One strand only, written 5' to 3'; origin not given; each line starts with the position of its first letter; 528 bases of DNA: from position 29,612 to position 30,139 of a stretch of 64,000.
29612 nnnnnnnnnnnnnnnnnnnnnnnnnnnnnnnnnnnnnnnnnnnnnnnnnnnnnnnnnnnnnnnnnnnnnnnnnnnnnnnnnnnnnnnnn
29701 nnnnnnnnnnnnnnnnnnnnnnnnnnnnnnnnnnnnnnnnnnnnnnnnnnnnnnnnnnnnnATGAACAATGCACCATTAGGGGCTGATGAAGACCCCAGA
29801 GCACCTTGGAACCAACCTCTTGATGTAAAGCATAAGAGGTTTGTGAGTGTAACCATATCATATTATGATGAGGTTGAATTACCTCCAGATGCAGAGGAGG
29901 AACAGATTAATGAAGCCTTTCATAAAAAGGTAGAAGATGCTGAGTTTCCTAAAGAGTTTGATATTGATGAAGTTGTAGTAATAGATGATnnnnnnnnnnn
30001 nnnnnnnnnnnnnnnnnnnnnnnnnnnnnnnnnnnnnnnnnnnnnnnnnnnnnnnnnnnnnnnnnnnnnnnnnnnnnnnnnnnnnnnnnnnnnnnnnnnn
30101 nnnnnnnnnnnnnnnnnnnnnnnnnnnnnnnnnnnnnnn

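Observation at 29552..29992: Orphan HicA-like RNase toxin domain fused to an acidic C-terminal tail, with no HicB partner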

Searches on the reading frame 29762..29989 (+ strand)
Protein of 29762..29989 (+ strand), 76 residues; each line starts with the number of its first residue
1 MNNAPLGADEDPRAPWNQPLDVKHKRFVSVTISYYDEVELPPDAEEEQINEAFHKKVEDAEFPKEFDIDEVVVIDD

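Call 17: search_protein_families(library=pfam, proteins=[window:29762-29989:+], max_evalue=10)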
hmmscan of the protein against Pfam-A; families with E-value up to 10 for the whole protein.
seq(76 aa): 1 family
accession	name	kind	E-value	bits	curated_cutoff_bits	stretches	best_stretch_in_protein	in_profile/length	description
PF00226.36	DnaJ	-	0.084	13.4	27.8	1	33-57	1-25/63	DnaJ domain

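Call 18: search_protein_families(library=phrogs, proteins=[window:29762-29989:+], max_evalue=10)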
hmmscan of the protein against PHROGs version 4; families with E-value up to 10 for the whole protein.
seq(76 aa): 1 family
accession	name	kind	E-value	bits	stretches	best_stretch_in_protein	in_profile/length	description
phrog_19647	-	unknown function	0.067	14.1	1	1-28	1-29/150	-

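Call 21: find_homologous_proteins(query=A1, max_evalue=0.001)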
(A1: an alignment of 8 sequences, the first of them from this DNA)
Query A1 (8 sequences) (76 aa, profile of the alignment): 3037 proteins with E <= 0.001 among 8000 candidates; the best 120 are listed.
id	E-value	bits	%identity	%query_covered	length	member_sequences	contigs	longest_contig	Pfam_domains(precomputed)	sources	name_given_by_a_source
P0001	1.6e-39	152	43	75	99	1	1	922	-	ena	-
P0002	2.1e-39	152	42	75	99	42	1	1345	-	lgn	-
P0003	2.0e-37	145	45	67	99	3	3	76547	-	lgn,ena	-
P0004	2.3e-37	145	52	53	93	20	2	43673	-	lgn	-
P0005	3.2e-37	145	39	75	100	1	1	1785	-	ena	-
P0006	3.6e-37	145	42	72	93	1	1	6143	-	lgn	-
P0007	6.1e-37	144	39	75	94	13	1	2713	-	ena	-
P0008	6.2e-37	144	44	71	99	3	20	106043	-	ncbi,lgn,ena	-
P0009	6.7e-37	144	44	71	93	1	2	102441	-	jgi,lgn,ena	jgi:hypothetical protein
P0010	7.7e-37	143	40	75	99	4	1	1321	-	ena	-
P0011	1.0e-36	143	52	53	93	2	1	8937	-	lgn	-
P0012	1.7e-36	142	36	47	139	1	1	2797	-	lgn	-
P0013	1.7e-36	142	-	-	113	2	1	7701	-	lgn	-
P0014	2.0e-36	142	50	53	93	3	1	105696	-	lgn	-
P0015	2.1e-36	142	-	-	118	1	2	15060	-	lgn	-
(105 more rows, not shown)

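Call 33: search_protein_representatives(alignment_id=A2)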
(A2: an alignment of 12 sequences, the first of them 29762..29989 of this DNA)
Query: 12 sequences, 101 profile positions. Proteins with E-value up to 0.001 (for the whole library): 789; up to 1e-10: 269; up to 1e-30: 12. The best 150 are listed.
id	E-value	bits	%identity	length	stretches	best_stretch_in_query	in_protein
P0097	2.2e-41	156.2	-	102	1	2-101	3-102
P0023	2.1e-38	146.6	-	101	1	3-101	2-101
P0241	5.6e-37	142.0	-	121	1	5-101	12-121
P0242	1.0e-34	134.8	-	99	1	3-100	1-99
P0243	1.7e-34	134.1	-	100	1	1-100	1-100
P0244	1.9e-32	127.5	-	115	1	1-100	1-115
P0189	1.9e-32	127.5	-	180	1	2-100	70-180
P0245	3.1e-32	126.8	-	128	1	1-94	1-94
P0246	6.0e-32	125.9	-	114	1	2-101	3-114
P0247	2.3e-31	124.0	-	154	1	3-100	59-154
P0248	2.6e-31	123.8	-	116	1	3-100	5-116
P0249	8.0e-31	122.3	-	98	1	1-100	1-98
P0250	1.6e-30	121.3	-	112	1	4-100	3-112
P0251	2.3e-30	120.8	-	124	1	2-101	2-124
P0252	3.8e-30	120.1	-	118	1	3-100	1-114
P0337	1.4e-18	83.0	-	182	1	1-100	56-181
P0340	2.0e-18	82.5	-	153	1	2-97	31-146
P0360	1.4e-16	76.5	-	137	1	1-98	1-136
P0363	2.2e-16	75.9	-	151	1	3-97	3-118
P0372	7.6e-16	74.2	-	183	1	1-97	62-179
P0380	1.4e-15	73.4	-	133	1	4-100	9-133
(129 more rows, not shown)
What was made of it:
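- The partner family is much broader than the HicA association: 789 clusters at 50% identity (call 33). The family is large, at 789 clusters at 50% identity (call 33).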

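Call 36: find_related_loci(query=A2, collection=viral_contigs, flank=3000)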
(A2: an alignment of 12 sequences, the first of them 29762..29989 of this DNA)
Query A2 (76 aa) in viral_contigs; peptide patterns used: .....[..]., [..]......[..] (x = any residue, [..] = any of these).
150 stretches matched a pattern; 2 encode a relative of the query (tblastn E <= 1e-3); 2 distinct loci.
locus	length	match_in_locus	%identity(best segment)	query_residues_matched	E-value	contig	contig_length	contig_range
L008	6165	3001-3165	38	5-57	4e-6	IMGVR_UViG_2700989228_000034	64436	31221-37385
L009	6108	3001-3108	39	5-40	6e-6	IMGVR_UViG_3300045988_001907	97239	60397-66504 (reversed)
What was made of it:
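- Tried and rejected: With the short-form tail as first sequence it confirmed only 2 of 150 stretches (call 36).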

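Call 38: find_related_loci(query=A4, collection=viral_contigs, flank=3000)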
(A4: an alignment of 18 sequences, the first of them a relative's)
Query A4 (113 aa) in viral_contigs; peptide patterns used: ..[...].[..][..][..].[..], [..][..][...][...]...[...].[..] (x = any residue, [..] = any of these).
151 stretches matched a pattern; 119 encode a relative of the query (tblastn E <= 1e-3); the best 80 are kept; 80 distinct loci.
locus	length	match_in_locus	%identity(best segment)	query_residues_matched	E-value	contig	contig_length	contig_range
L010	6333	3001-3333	95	1-111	4e-68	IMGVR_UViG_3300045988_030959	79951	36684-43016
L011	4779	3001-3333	95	1-111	4e-68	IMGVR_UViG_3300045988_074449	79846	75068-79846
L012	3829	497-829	94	1-111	7e-66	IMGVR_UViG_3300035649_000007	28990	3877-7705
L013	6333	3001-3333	94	1-111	5e-66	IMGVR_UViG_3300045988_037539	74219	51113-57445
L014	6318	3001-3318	96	6-111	2e-65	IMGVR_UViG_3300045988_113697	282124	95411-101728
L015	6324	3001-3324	94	6-113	3e-65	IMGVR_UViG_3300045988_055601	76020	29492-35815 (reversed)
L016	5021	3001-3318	97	6-111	8e-65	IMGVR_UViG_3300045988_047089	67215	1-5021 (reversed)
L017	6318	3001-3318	96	6-111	3e-64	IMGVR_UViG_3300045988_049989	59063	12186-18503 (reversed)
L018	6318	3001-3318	96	6-111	3e-64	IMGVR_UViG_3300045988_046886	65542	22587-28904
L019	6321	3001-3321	93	6-111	1e-61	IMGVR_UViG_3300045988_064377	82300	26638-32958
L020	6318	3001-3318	88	6-111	1e-59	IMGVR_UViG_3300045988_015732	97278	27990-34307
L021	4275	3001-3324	82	1-110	3e-54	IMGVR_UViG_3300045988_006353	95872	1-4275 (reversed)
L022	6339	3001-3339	81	1-111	3e-54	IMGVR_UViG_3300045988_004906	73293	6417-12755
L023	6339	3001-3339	81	1-111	2e-54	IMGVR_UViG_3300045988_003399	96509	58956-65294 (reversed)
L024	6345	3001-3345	77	1-113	3e-54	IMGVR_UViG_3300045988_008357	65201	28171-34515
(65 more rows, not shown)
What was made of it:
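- Tried and rejected: It worked once re-seeded with a long-form sequence (call 38).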

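Call 42: search_solved_structures(query=A4, max_evalue=10, show_alignments=2)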
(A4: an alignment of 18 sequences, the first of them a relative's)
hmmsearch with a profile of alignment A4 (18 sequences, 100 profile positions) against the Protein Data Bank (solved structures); distinct sequences matched with E-value up to 10: 4.
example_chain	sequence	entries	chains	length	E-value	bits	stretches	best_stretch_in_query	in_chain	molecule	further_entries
6ixy_A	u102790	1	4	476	0.13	15.6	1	33-92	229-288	pilin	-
9vo4_A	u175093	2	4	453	0.33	14.3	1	33-89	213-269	Probable surface protein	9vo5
5xcc_A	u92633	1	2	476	0.37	14.1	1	33-89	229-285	Probable surface protein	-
5xcb_A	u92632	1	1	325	0.57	13.5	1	33-89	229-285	Probable surface protein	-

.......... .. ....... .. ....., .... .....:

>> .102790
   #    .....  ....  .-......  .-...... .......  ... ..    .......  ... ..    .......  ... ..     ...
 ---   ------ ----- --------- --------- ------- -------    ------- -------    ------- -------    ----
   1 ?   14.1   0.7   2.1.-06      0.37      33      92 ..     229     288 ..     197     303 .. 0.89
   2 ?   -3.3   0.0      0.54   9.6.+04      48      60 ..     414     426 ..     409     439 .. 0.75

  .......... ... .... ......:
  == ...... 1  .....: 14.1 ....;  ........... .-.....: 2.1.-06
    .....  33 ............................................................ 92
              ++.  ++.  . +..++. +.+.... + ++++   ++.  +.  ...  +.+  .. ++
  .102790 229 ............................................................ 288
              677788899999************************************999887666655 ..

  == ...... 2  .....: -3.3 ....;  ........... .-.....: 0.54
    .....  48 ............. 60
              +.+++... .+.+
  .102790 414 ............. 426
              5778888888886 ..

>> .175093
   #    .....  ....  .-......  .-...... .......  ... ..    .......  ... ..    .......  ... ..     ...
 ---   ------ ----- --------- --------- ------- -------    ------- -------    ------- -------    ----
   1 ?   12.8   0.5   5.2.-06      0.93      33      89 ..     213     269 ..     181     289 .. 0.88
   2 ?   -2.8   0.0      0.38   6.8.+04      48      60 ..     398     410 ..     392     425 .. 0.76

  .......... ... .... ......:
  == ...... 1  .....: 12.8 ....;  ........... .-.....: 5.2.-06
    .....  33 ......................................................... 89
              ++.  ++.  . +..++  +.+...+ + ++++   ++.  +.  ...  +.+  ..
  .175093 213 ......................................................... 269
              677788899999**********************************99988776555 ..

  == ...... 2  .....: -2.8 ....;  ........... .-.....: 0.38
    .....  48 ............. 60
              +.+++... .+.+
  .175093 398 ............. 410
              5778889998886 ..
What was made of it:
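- Tried and rejected: a profile search against PDB sequences (call 42);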

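Call 51: predict_structure(alignment_id=A5)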
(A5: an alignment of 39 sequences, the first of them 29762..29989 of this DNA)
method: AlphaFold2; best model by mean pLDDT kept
length: 76 residues; sequences in the alignment: 39
mean_pLDDT: 80.7   pTM: 0.51
mean pLDDT of the five models: 80.7, 77.1, 76.3, 76.2, 75.5
residues with pLDDT >= 90: 23; 70-90: 33; 50-70: 18; < 50: 2
segments of 3 or more residues with pLDDT < 50: none
pLDDT, mean of each block of 10 residues (from residue 1): 55 65 85 91 95 92 85 79
secondary structure, 60 per line:
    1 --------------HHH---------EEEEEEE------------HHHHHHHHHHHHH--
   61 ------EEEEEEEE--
elements in order: E27-33 H46-58 E67-74

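Call 57: find_encoding_contigs(protein=P0360, flank=3000, max_places=3)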
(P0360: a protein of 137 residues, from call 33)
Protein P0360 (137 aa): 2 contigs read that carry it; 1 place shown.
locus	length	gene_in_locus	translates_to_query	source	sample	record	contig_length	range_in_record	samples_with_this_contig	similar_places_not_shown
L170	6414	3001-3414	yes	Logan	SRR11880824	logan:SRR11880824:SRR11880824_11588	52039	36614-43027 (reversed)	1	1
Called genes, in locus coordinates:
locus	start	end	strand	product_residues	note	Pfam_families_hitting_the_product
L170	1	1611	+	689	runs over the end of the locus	PF01612:DNA_pol_A_exo1, PF00476:DNA_pol_A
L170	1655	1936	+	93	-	PF11753:DUF3310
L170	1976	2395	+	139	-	-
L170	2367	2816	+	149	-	PF13671:AAA_33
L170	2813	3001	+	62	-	PF07927:HicA_toxin (weak)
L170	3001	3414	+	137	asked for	-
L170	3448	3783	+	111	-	-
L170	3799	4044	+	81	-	PF21825:Sequestin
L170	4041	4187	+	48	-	-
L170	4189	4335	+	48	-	-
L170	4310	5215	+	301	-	PF02511:Thy1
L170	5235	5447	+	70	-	-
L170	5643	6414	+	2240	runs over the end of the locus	-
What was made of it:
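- A divergent lineage keeps the pair: P0360, with hicA overlapping the partner gene (call 57).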

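Call 58: find_encoding_contigs(protein=P0363, flank=2500, max_places=2)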
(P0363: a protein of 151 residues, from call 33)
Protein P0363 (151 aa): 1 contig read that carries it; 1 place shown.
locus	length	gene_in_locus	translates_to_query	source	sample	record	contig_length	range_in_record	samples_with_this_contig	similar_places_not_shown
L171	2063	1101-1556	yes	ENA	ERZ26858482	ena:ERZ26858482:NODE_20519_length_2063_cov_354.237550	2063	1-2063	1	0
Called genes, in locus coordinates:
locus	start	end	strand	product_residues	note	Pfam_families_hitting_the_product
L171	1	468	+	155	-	?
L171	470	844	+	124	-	-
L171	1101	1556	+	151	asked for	-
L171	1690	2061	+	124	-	?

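Call 59: find_encoding_contigs(protein=P0340, flank=2500, max_places=2)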
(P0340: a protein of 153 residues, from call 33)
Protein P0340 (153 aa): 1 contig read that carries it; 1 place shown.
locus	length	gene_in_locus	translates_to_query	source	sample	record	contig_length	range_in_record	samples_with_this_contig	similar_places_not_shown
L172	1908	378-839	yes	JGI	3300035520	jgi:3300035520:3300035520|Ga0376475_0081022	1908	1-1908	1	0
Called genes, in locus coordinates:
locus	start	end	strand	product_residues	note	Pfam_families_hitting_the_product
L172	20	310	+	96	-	PF11753:DUF3310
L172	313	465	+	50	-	-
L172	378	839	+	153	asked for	-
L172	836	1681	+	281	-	PF02511:Thy1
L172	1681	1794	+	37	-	-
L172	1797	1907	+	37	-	?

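Call 60: find_encoding_contigs(protein=P0337, flank=2500, max_places=2)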
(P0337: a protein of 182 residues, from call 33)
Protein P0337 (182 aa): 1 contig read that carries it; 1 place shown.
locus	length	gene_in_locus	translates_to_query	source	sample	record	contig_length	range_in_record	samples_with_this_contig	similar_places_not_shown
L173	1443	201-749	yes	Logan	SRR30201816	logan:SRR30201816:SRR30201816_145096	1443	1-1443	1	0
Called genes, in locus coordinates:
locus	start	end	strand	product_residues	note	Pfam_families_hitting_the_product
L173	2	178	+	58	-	?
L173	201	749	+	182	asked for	-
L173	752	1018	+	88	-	PF00085:Thioredoxin, PF13098:Thioredoxin_2 (weak), PF13905:Thioredoxin_8 (faint)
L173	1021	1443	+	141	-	?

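Call 61: find_encoding_contigs(protein=P0380, flank=2500, max_places=2)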
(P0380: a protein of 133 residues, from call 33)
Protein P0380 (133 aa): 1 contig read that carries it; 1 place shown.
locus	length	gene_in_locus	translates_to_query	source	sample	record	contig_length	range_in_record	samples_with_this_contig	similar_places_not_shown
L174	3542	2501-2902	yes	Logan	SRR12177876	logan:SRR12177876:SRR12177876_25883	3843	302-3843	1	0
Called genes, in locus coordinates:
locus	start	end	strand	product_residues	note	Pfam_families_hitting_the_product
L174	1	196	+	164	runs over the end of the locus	?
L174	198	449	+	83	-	PF26096:DUF8033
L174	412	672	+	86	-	PF11753:DUF3310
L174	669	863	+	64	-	PF07927:HicA_toxin (weak)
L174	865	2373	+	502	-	PF00118:Cpn60_TCP1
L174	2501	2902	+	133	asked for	-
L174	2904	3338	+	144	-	-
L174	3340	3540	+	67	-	?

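Call 62: search_protein_families(library=pfam, proteins=[L171:470-841:+, L171:1-465:+, L172:313-462:+, L173:2-175:+, P0337, P0247, P0372, L170:2813-2998:+, L174:669-860:+, L171:1690-2061:+], max_evalue=0.1)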
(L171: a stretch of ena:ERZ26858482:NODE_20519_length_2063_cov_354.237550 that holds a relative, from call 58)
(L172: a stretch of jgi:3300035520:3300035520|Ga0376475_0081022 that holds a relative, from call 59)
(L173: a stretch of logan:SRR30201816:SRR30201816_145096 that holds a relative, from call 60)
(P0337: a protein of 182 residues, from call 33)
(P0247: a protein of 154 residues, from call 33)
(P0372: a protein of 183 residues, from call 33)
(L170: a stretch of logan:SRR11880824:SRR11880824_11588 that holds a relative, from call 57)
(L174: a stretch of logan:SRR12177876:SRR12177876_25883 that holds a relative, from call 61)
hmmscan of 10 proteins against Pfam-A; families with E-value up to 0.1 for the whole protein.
L171:470-841:+ (124 aa): 0 families

L171:1-465:+ (155 aa): 2 families
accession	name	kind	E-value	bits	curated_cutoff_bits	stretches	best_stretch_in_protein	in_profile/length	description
PF11259.13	DUF3060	-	0.0016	18.5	23.1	0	67-99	15-48/58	Protein of unknown function (DUF3060)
PF07319.16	DnaI_N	-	0.053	14.6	24.1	0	106-128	69-89/94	Primosomal protein DnaI N-terminus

L172:313-462:+ (50 aa): 0 families

L173:2-175:+ (58 aa): 0 families

P0337 (182 aa): 0 families

P0247 (154 aa): 0 families

P0372 (183 aa): 0 families

L170:2813-2998:+ (62 aa): 2 families
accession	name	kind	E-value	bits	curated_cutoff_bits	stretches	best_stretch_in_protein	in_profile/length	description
PF07927.17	HicA_toxin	-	5.6e-06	26.8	27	1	7-42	2-38/58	HicA toxin of bacterial toxin-antitoxin,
PF21461.3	HL_N-beta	-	0.013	15.7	27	1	14-44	26-57/57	Hyaluronate lyase, N-terminal beta-sheet domain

L174:669-860:+ (64 aa): 2 families
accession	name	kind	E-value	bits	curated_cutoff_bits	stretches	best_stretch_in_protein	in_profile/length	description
PF07927.17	HicA_toxin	-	8.5e-07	29.4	27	1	7-50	2-48/58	HicA toxin of bacterial toxin-antitoxin,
PF02817.22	E3_binding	-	0.022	15.4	23.7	1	46-63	2-19/36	e3 binding domain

L171:1690-2061:+ (124 aa): 0 families
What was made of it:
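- Three of five divergent members checked have no HicA nearby (calls 58-62).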

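Call 67: fold_search(model_id=the predicted structure, library=viral)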
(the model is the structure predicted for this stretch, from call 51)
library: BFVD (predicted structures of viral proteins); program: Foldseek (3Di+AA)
matches with E <= 10: 66; with E <= 0.001: 0
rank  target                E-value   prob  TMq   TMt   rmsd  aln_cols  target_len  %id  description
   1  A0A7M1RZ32            7.0e-02  0.84  0.31  0.26   7.9        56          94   41  Uncharacterized protein [uncultured phage cr111_1]
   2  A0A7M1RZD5            2.4e-01  0.47  0.39  0.28  10.6       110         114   20  Uncharacterized protein [uncultured phage cr85_1]
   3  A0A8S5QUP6            5.9e-01  0.20  0.28  0.28   8.4        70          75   31  Helix-turn-helix domain protein [CrAss-like virus sp. ctDAq1]
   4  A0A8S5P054            9.5e-01  0.14  0.27  0.15  11.2        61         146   18  Uncharacterized protein [Myoviridae sp. ct7Q419]
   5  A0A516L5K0            1.0e+00  0.38  0.42  0.45   4.2        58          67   17  (no name in the UniProt tables at hand)
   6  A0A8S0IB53            1.2e+00  0.14  0.23  0.23   8.8        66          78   20  (no name in the UniProt tables at hand)
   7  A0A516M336            1.3e+00  0.35  0.34  0.32   4.2        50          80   24  (no name in the UniProt tables at hand)
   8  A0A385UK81            1.3e+00  0.16  0.31  0.35   6.0        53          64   13  Uncharacterized protein [Mycobacterium phage LittleLaf]
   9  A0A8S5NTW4            1.3e+00  0.12  0.28  0.28   8.0        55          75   25  PcfM DpnD/PcfM-like protein [Myoviridae sp. ctkmZ20]
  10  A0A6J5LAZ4            1.3e+00  0.08  0.24  0.12  17.7        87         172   11  Uncharacterized protein [uncultured Caudovirales phage]
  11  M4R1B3                1.6e+00  0.21  0.37  0.40   4.9        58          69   19  Uncharacterized protein [Loktanella phage pCB2051-A]
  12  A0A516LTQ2            1.6e+00  0.16  0.32  0.28   5.3        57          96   19  (no name in the UniProt tables at hand)
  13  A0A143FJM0            1.6e+00  0.15  0.27  0.36  11.8        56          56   20  Uncharacterized protein [Bacillus phage Vinny]
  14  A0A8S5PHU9            1.8e+00  0.12  0.28  0.36   7.2        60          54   22  Uncharacterized protein [Siphoviridae sp. ctUGQ45]
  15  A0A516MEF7            1.8e+00  0.09  0.24  0.27   9.2        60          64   18  (no name in the UniProt tables at hand)
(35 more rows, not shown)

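Call 73: search_protein_families(library=pfam, alignment_id=A8, max_evalue=1)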
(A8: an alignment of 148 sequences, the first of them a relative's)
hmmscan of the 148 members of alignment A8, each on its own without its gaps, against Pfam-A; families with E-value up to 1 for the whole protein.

A. member 1, P0013 (113 aa): 0 families

B. families by the number of members that match (of 148 scanned): 88 families (the first 25 are shown)
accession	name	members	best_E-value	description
PF20874.2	Relaxase_M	8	0.0015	Relaxase central domain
PF02620.22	YceD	5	0.044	Large ribosomal RNA subunit accumulation protein YceD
PF04315.17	EpmC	3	0.023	Elongation factor P hydroxylase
PF15717.10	PCM1_C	2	0.023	Pericentriolar material 1 C terminus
PF09748.14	Med10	1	0.0016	Transcription factor subunit Med10 of Mediator complex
PF15561.11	Imm15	1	0.0052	Immunity protein 15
PF16453.11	IQ_SEC7_PH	1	0.0067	PH domain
PF18705.7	DUF5643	1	0.0078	Family of unknown function (DUF5643)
PF01568.27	Molydop_binding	1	0.0078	Molydopterin dinucleotide binding domain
PF05546.16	She9_MDM33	1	0.0083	She9 / Mdm33 family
PF20603.3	Bact_hydrolase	1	0.01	Bacterial hydrolase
PF18562.6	CIDR1_gamma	1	0.016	Cysteine-Rich Interdomain Region 1 gamma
PF19073.5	DUF5769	1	0.017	Family of unknown function (DUF5769)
PF10952.14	DUF2753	1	0.018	Protein of unknown function (DUF2753)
PF08771.16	FRB_dom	1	0.02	FKBP12-rapamycin binding domain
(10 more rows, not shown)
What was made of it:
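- Tried and rejected: Pfam on 148 diverse family members (call 73);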
